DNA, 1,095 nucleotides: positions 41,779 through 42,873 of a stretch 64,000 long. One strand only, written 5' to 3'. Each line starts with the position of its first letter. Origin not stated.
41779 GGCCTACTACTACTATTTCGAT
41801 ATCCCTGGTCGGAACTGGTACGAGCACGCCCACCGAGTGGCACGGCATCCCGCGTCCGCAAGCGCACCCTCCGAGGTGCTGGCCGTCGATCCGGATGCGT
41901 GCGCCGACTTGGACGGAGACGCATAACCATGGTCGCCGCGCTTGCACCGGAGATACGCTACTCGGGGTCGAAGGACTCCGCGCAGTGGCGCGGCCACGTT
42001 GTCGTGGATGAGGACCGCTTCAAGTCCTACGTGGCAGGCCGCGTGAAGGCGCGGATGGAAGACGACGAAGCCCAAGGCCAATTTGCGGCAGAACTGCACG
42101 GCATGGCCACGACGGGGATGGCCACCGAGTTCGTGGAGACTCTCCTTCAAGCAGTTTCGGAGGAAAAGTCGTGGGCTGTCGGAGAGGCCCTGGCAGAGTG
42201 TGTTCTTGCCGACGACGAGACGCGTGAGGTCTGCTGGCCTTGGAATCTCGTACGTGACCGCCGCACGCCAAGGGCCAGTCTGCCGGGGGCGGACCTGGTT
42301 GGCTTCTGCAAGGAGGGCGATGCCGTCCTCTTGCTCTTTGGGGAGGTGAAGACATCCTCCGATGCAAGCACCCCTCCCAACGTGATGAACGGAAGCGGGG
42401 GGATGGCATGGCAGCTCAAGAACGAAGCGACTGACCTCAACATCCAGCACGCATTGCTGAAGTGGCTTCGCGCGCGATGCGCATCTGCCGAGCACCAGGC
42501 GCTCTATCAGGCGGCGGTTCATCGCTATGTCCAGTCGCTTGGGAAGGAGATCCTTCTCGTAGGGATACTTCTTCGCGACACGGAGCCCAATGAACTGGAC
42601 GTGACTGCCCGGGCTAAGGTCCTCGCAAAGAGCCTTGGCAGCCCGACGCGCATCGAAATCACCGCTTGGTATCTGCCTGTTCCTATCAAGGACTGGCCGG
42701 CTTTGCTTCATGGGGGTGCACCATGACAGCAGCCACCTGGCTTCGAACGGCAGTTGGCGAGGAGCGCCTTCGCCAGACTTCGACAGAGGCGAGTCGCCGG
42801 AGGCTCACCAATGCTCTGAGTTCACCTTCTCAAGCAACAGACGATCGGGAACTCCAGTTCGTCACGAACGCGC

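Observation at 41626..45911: Operon of a small ORF, a PD-(D/E)xK nuclease-like protein and a 1062-aa DEAH helicase inside a decayed defence island: Hachiman-like or a new nuclease-helicase immunity system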

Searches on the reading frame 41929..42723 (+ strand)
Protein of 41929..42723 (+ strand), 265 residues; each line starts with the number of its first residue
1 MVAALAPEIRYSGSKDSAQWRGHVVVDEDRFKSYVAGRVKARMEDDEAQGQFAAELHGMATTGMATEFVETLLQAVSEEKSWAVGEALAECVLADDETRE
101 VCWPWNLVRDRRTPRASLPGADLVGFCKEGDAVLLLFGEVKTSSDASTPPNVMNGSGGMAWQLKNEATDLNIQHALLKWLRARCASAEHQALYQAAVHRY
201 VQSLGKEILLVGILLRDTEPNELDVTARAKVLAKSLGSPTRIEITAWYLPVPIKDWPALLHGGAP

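Call 10: search_protein_families(library=pfam, proteins=[window:41929-42723:+], max_evalue=1)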
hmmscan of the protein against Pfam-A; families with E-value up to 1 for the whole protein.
window:41929-42723:+ (265 aa): 0 families

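Call 11: search_protein_families(library=padloc, proteins=[window:41929-42723:+], max_evalue=1)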
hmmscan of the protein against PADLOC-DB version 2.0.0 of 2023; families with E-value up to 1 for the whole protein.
window:41929-42723:+ (265 aa): 3 families
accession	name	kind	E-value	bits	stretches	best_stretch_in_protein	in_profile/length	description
PDLC04527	PDC-M23A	-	1.5e-94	314.1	1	7-261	6-259/263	-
PDLC04529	PDC-M23A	-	8.9e-75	249.1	1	7-257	6-254/265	-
PDLC04528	PDC-M23A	-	4.6e-29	99.8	1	17-262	20-260/265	-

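Call 12: search_protein_families(library=ncbifam, proteins=[window:41929-42723:+], max_evalue=1)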
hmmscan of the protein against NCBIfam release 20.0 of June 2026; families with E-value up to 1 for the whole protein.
window:41929-42723:+ (265 aa): 0 families

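Call 17: find_homologous_proteins(query=window:41929-42723:+)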
Query window:41929-42723:+ (265 aa): 1760 proteins with E <= 0.001 among 3539 candidates; the best 120 are listed.
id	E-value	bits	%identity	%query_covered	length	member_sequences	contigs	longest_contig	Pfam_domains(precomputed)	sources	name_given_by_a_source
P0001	2.0e-174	596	100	100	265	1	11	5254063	-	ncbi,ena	-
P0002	4.9e-174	595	100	100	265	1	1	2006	-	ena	-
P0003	8.0e-174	594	100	100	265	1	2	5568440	-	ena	-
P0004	1.2e-173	593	100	100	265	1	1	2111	-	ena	-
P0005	1.9e-173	593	100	100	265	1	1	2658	-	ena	-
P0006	2.7e-173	592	99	100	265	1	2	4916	-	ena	-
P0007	3.5e-173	592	100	100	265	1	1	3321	-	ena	-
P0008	1.2e-172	590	99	100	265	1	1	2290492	-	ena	-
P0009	2.1e-172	589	99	100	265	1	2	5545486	-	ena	-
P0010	4.8e-171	585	98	100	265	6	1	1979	-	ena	-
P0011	8.0e-169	577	98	100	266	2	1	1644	-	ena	-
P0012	8.3e-169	577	97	100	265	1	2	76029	-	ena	-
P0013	2.2e-164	563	96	100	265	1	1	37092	-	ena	-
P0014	4.6e-162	555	93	100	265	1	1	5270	-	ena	-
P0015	5.7e-161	552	93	100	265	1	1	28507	-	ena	-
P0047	1.7e-146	504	85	100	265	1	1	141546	-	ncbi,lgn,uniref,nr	ncbi:hypothetical protein G3480_00490 [Thiorhodococcus mannitoliphagus]|uniref:Uncharacterized prote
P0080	8.5e-140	482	82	100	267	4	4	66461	-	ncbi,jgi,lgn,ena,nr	ncbi:MAG: hypothetical protein OXH66_06285 [Gemmatimonadetes bacterium]|nr:hypothetical protein [Gem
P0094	2.0e-135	468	80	98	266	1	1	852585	-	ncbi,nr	ncbi:MAG: hypothetical protein IPG61_03465 [bacterium]|nr:hypothetical protein [bacterium]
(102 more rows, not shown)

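Call 18: find_encoding_contigs(protein=P0001, flank=10000, max_places=4)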
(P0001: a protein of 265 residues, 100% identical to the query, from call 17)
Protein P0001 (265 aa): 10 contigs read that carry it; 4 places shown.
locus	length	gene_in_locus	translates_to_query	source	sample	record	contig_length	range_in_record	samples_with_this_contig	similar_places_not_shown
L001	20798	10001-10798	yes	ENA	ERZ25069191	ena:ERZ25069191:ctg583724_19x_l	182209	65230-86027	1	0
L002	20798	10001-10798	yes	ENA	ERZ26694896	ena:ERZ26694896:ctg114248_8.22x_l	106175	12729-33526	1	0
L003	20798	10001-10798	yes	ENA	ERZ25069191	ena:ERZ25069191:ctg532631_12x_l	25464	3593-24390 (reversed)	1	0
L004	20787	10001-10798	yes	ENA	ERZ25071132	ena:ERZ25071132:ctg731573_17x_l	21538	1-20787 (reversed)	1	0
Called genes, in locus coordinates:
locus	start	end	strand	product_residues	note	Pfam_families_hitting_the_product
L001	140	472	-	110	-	PF01934:HepT-like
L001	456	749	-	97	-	PF01909:NTP_transf_2, PF18765:Polbeta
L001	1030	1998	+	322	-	-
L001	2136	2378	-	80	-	PF02604:PhdYeFM_antitox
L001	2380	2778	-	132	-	PF01850:PIN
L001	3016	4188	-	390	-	PF02012:BNR (faint), PF15902:Sortilin-Vps10 (faint), PF13088:BNR_2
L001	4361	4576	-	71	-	-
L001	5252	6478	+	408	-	PF07690:MFS_1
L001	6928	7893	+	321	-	PF01797:Y1_Tnp (weak)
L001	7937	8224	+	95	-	PF05598:DUF772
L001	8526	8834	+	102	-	-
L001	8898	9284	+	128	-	PF11867:T1RH-like_C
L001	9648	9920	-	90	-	-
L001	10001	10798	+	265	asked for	-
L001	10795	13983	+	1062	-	PF00270:DEAD, PF04851:ResIII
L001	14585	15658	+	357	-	PF14294:DUF4372, PF01609:DDE_Tnp_1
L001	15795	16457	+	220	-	PF18864:AbiTii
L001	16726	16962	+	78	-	PF05154:TM2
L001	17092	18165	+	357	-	-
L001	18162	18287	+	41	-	-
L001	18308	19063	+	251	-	-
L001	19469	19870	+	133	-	-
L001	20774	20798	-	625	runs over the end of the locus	PF11185:DUF2971 (weak)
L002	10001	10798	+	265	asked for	-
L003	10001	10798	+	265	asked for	-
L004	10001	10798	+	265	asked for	-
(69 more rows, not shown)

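Call 19: find_encoding_contigs(protein=P0047, flank=8000, max_places=2)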
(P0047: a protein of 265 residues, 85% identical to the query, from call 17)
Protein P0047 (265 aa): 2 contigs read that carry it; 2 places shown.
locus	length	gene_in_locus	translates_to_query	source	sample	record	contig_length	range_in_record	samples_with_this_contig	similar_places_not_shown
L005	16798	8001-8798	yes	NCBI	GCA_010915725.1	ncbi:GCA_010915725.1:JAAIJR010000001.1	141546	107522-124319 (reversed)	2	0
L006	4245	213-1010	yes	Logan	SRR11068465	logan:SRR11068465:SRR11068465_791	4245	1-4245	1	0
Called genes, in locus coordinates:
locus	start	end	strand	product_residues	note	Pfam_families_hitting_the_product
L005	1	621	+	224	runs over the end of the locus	PF20582:UPF0758_N, PF04002:RadC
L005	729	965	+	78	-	PF00830:Ribosomal_L28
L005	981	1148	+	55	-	PF00471:Ribosomal_L33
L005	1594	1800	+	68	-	-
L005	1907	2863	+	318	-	PF12161:HsdM_N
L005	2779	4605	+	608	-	PF02384:N6_Mtase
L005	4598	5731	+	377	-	PF17761:DUF1016_N, PF06250:YhcG_C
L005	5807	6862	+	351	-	PF01420:Methylase_S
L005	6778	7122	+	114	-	PF01420:Methylase_S (weak)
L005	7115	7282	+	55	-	-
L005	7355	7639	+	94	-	PF03693:ParD_antitoxin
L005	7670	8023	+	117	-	-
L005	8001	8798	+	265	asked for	-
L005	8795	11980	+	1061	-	PF00270:DEAD, PF04851:ResIII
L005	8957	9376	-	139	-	-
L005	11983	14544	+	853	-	PF04313:HSDR_N, PF04851:ResIII, PF18766:SWI2_SNF2, PF22679:T1R_D3-like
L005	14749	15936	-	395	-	PF00487:FA_desaturase, PF01610:DDE_Tnp_ISL3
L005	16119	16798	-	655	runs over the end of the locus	PF05378:Hydant_A_N, PF01968:Hydantoinase_A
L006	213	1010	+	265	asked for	-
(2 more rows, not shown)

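Call 20: find_encoding_contigs(protein=P0080, flank=8000, max_places=3)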
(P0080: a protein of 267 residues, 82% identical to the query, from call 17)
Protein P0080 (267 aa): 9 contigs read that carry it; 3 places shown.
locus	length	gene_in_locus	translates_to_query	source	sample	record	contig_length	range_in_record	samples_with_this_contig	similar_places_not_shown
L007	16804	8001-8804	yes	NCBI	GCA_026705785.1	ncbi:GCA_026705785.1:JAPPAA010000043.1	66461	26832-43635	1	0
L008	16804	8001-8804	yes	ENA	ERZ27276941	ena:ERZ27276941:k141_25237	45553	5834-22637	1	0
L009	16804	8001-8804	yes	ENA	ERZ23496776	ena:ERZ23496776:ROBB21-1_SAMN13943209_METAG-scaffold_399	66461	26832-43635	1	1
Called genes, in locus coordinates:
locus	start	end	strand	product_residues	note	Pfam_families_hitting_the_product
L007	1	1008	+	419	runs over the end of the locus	PF01594:AI-2E_transport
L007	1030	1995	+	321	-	PF07992:Pyr_redox_2, PF13738:Pyr_redox_3, PF00070:Pyr_redox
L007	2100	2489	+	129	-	-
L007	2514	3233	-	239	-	PF00106:adh_short, PF08659:KR, PF13561:adh_short_C2, PF23441:SDR (faint)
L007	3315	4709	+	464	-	PF00206:Lyase_1, PF10415:FumaraseC_C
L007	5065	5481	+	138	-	PF01242:PTPS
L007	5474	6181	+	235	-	PF00106:adh_short, PF08659:KR, PF01370:Epimerase, PF13460:NAD_binding_10, PF13561:adh_short_C2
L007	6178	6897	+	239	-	-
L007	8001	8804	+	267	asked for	-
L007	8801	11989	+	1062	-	PF00270:DEAD, PF04851:ResIII, PF00271:Helicase_C (weak)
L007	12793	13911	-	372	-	-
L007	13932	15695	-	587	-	PF13098:Thioredoxin_2 (weak), PF13462:Thioredoxin_4, PF01323:DSBA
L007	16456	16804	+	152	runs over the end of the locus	PF05930:Phage_AlpA, PF12728:HTH_17 (weak)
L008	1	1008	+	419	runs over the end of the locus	PF01594:AI-2E_transport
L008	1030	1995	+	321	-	PF07992:Pyr_redox_2, PF13738:Pyr_redox_3, PF00070:Pyr_redox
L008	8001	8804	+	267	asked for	-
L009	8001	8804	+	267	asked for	-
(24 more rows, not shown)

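Call 33: search_solved_structures(query=window:41929-42723:+, max_evalue=10)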
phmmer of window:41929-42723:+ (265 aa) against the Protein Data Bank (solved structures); distinct sequences matched with E-value up to 10: 0.

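Call 36: search_protein_representatives(protein=window:41929-42723:+)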
Query: 265 residues. Proteins with E-value up to 0.001 (for the whole library): 450; up to 1e-10: 352; up to 1e-30: 95. The best 150 are listed.
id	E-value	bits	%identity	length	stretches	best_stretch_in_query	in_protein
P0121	2.4e-103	361.2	61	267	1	5-264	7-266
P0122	9.2e-89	313.4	82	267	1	1-175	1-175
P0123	6.7e-80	284.3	53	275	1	2-260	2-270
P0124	1.8e-78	279.6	63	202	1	64-265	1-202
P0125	3.0e-76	272.3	79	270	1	1-156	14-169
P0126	1.6e-70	253.6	49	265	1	9-263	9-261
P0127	3.1e-69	249.4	48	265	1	9-265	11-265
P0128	4.0e-68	245.7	46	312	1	7-265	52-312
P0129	4.6e-68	245.5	46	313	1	8-264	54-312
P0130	1.5e-66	240.6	45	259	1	2-261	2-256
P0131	7.6e-65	235.0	48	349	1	15-259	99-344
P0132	3.3e-64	232.9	47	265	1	8-264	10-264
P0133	1.5e-63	230.7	44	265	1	2-264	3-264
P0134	1.7e-63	230.6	46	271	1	9-263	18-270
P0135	9.7e-63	228.1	44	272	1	5-260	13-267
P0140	3.0e-59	216.6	43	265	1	9-264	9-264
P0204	9.1e-33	129.8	31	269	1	3-260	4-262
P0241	8.7e-28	113.5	35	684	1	34-251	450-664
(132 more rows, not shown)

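Call 38: predict_structure(protein=window:41929-42723:+)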
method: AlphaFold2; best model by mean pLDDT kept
length: 265 residues; sequences in the alignment: 1
mean_pLDDT: 37.1   pTM: 0.25
mean pLDDT of the five models: 37.1, 36.0, 34.2, 33.1, 32.3
residues with pLDDT >= 90: 0; 70-90: 0; 50-70: 0; < 50: 265
segments of 3 or more residues with pLDDT < 50: 1-265
pLDDT, mean of each block of 10 residues (from residue 1): 35 42 39 45 45 46 40 39 43 40 34 29 41 38 31 24 31 37 38 37 34 35 38 35 33 38 30
secondary structure, 60 per line:
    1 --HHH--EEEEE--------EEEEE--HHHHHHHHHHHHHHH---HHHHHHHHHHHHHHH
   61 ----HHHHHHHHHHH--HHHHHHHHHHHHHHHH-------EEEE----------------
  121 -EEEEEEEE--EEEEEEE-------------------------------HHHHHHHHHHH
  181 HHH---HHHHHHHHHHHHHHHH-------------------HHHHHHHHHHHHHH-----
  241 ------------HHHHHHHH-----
elements in order: E8-12 E21-25 H28-42 H46-60 H65-75 H78-93 E101-104 E122-129 E132-138 H170-183 H187-202 H222-235 H253-260

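Call 40: search_solved_structures(query=A1, max_evalue=10, show_alignments=3)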
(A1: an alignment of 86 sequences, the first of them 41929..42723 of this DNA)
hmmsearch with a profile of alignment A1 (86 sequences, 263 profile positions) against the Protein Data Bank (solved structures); distinct sequences matched with E-value up to 10: 2.
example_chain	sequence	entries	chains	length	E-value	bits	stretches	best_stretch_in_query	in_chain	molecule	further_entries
8vx9_A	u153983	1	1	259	0.22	13.7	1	50-138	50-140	HamA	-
8vxy_A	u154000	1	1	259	0.24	13.6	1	50-151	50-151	HamA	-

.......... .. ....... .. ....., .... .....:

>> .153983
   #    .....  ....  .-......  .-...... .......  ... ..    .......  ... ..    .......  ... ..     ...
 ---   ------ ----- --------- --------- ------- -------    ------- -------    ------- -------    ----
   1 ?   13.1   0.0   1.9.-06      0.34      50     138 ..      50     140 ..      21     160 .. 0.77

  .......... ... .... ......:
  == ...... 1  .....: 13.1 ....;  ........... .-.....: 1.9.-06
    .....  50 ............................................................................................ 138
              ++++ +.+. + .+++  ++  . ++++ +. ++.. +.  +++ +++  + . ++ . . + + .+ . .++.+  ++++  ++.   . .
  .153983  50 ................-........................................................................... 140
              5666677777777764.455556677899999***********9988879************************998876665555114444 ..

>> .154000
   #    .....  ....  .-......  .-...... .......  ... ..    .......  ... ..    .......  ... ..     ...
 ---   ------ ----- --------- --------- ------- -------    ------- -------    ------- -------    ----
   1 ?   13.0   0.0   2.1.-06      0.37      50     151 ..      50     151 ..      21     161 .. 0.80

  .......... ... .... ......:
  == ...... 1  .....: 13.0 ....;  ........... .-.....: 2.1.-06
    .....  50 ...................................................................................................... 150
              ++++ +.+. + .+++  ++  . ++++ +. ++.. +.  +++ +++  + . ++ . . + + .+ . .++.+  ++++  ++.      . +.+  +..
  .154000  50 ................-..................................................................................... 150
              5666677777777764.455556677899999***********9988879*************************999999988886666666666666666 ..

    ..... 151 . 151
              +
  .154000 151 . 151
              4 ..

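Call 41: search_protein_families(library=pfam, alignment_id=A1, max_evalue=1)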
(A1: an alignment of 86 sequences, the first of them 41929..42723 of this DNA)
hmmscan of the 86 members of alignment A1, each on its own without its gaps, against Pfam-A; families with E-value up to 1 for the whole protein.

A. member 1, window:41929-42723:+ (265 aa): 0 families

B. families by the number of members that match (of 86 scanned): 46 families (the first 25 are shown)
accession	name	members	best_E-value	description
PF08878.16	HamA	16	2.4e-05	HamA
PF12804.13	NTP_transf_3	1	0.0025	MobA-like NTP transferase domain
PF03690.18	MYG1_exonuc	1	0.0081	Uncharacterised protein family (UPF0160)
PF14112.11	DUF4284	1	0.021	Immunity protein 22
PF18860.6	AbiJ_NTD3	1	0.022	AbiJ N-terminal domain 3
PF20276.3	CTD1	1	0.031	C-terminal domain 1 of the ABC-three component (ABC-3C) systems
PF12896.12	ANAPC4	1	0.035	Anaphase-promoting complex, cyclosome, subunit 4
PF25580.1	TPR_Rlf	1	0.042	Zinc finger protein Rlf-like, TPR repeats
PF10073.14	GapR_DNA-bd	1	0.042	GapR-like, DNA-binding domain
PF19361.4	DUF5937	1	0.054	Family of unknown function (DUF5937)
PF18732.6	HEPN_AbiA_CTD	1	0.06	HEPN like, Abia C-terminal domain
PF04969.22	CS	1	0.061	CS domain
PF18210.6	Knl1_RWD_C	1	0.062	Knl1 RWD C-terminal domain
PF08453.16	Peptidase_M9_N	1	0.068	Peptidase family M9 N-terminal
PF11659.14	DUF3261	1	0.07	Protein of unknown function (DUF3261)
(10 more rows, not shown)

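Call 42: find_encoding_contigs(protein=P0126, flank=8000, max_places=3)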
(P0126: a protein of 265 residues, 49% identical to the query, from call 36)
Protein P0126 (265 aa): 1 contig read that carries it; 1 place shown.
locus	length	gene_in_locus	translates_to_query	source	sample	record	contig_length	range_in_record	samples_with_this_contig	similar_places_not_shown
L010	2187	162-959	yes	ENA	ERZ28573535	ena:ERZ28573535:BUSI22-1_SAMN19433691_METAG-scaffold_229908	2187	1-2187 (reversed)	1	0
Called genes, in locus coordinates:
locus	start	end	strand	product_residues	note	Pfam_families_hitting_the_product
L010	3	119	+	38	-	?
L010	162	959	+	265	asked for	PF08878:HamA (weak)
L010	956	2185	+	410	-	?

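Call 43: find_encoding_contigs(protein=P0094, flank=8000, max_places=2)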
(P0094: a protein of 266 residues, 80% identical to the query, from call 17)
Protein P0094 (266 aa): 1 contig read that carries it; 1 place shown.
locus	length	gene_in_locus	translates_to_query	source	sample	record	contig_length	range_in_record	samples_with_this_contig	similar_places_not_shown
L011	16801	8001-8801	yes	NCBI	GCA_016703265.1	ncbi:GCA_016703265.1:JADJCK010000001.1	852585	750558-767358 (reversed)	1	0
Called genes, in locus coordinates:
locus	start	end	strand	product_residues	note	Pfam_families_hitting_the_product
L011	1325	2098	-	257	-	PF09407:AbiEi_1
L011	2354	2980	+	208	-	PF13338:AbiEi_4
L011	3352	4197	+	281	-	-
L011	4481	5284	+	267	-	-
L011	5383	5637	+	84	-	PF12728:HTH_17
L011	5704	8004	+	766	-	PF12161:HsdM_N, PF02384:N6_Mtase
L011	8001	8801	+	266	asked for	-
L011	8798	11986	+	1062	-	PF00270:DEAD, PF04851:ResIII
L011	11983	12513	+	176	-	-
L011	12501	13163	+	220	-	-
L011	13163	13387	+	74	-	-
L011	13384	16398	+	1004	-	PF04313:HSDR_N, PF00270:DEAD (weak), PF04851:ResIII, PF18766:SWI2_SNF2, PF22679:T1R_D3-like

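Call 45: find_related_loci(query=window:41929-42723:+, collection=genome_contigs, flank=10000)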
Query window:41929-42723:+ (265 aa) in genome_contigs; peptide patterns used: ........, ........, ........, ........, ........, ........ (x = any residue, [..] = any of these).
76 stretches matched a pattern; 10 encode a relative of the query (tblastn E <= 1e-3); 10 distinct loci.
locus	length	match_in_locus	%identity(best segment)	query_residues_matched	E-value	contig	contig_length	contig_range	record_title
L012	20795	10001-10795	92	1-265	2e-165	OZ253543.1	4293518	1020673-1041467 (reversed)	MAG: Vicinamibacterales bacterium isolate a555a54f-759e-46d5-9286-a5a0a1e3be1d genome assembly, chromosome: 1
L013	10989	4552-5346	84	1-265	5e-150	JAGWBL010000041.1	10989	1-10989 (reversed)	MAG: Pseudomonadales bacterium isolate 277c_32 scaffold_11883, whole genome shotgun sequence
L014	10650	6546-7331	83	1-265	3e-148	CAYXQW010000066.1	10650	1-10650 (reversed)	MAG TPA_asm: uncultured Bdellovibrionales bacterium isolate SRP192927_co6_8 genome assembly, contig: NODE_15872_length_1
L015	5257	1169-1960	82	1-264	7e-148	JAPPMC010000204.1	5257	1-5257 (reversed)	MAG: Bryobacterales bacterium isolate RHO3_bin_37 NODE_15052_length_5257_cov_29.566128, whole genome shotgun sequence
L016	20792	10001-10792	80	1-264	7e-142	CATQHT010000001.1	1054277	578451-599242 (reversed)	MAG: Rhodothermales bacterium isolate a7cc18d6-0ed0-4e83-aced-35ea7cdf15e7 genome assembly, contig: contig_1, whole geno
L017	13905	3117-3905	79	3-265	6e-137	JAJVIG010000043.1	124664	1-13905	MAG: Pseudomonadales bacterium isolate Bin_69 c_000000000701, whole genome shotgun sequence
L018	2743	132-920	78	3-265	1e-140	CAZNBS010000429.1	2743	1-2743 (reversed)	MAG TPA_asm: uncultured Burkholderiales bacterium isolate SRP239054_co1_57 genome assembly, contig: NODE_37515_length_27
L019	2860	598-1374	71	3-261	2e-129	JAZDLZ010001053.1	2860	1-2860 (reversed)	MAG: Pseudomonadota bacterium isolate MEGAHIT-group-0.625 k141_14839342, whole genome shotgun sequence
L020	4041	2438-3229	68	1-264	1e-120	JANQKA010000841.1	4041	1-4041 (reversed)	MAG: Hasllibacter sp. isolate PL25a_bin.141 k99_4817966, whole genome shotgun sequence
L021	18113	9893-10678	73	2-265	1e-126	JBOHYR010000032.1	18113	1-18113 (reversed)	MAG: Rhodanobacteraceae bacterium isolate TC-S_metawrap_bin.158 k127_547586, whole genome shotgun sequence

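Call 47: predict_structure(alignment_id=A1)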
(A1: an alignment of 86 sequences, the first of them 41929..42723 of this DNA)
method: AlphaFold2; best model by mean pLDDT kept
length: 265 residues; sequences in the alignment: 86
mean_pLDDT: 96.5   pTM: 0.92
mean pLDDT of the five models: 96.5, 96.1, 96.1, 95.4, 94.9
residues with pLDDT >= 90: 253; 70-90: 10; 50-70: 2; < 50: 0
segments of 3 or more residues with pLDDT < 50: none
pLDDT, mean of each block of 10 residues (from residue 1): 94 98 98 97 94 96 96 91 97 97 97 91 98 98 98 96 98 98 98 99 98 98 98 98 99 97 75
secondary structure, 60 per line:
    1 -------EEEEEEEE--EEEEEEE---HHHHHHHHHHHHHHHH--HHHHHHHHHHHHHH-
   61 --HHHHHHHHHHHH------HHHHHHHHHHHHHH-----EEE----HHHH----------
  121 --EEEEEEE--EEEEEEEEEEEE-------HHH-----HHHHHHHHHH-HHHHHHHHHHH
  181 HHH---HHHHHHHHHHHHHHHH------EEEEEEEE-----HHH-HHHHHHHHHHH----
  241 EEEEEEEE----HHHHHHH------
elements in order: E8-15 E18-24 H28-43 H46-59 H63-74 H81-94 E100-102 H107-110 E123-129 E132-143 H159-168 H170-183 H187-202 E209-216 H226-236 E241-248 H253-259
